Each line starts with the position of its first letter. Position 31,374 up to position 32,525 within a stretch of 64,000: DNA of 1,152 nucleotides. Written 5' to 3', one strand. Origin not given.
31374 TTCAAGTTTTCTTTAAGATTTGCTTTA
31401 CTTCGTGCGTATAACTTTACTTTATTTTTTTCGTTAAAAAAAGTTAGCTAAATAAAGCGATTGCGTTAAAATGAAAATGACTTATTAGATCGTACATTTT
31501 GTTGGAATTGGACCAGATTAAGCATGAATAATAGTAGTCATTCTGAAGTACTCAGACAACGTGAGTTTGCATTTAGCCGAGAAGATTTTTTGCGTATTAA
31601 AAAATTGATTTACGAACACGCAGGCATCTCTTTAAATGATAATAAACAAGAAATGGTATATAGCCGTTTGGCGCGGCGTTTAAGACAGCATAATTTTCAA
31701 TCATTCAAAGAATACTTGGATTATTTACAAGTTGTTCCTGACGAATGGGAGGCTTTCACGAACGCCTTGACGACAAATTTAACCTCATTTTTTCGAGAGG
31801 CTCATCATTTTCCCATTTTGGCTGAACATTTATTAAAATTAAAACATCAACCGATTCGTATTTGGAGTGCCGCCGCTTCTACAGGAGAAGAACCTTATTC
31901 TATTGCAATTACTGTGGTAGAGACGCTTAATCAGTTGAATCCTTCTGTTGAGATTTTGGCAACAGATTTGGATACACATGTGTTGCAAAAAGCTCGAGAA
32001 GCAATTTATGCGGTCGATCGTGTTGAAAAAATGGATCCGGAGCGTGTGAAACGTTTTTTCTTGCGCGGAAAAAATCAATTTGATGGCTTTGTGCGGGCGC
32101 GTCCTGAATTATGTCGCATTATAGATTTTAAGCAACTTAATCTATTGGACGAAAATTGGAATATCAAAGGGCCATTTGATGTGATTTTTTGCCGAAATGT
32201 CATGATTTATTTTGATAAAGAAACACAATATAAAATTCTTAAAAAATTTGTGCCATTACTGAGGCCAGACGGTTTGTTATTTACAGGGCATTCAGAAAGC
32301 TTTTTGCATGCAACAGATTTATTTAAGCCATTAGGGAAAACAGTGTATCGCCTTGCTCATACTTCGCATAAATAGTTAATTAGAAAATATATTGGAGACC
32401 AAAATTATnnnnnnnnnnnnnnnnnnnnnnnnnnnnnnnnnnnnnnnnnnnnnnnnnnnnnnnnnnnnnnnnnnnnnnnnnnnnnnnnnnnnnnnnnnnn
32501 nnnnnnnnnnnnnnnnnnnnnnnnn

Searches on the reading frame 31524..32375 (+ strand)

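Call 32: search_protein_families(library=pfam, proteins=[window:31524-32375:+], max_evalue=0.01)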
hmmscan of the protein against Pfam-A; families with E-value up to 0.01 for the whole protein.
window:31524-32375:+ (283 aa): 6 families
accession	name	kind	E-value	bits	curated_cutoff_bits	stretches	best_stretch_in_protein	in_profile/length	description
PF01739.24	CheR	-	6.1e-58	195.9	27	1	85-275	1-194/195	CheR methyltransferase, SAM binding domain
PF03705.20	CheR_N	-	4.8e-19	68.3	27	1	20-69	1-50/53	CheR methyltransferase, all-alpha domain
PF08242.18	Methyltransf_12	-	5.7e-08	33.8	30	1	195-252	46-98/98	Methyltransferase domain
PF13649.12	Methyltransf_25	-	6.4e-05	24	27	0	200-250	48-97/97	Methyltransferase domain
PF08241.18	Methyltransf_11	-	0.0018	19.3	21.2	0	200-253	49-94/95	Methyltransferase domain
PF13847.12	Methyltransf_31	-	0.0093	16.1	27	0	191-258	55-113/145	Methyltransferase domain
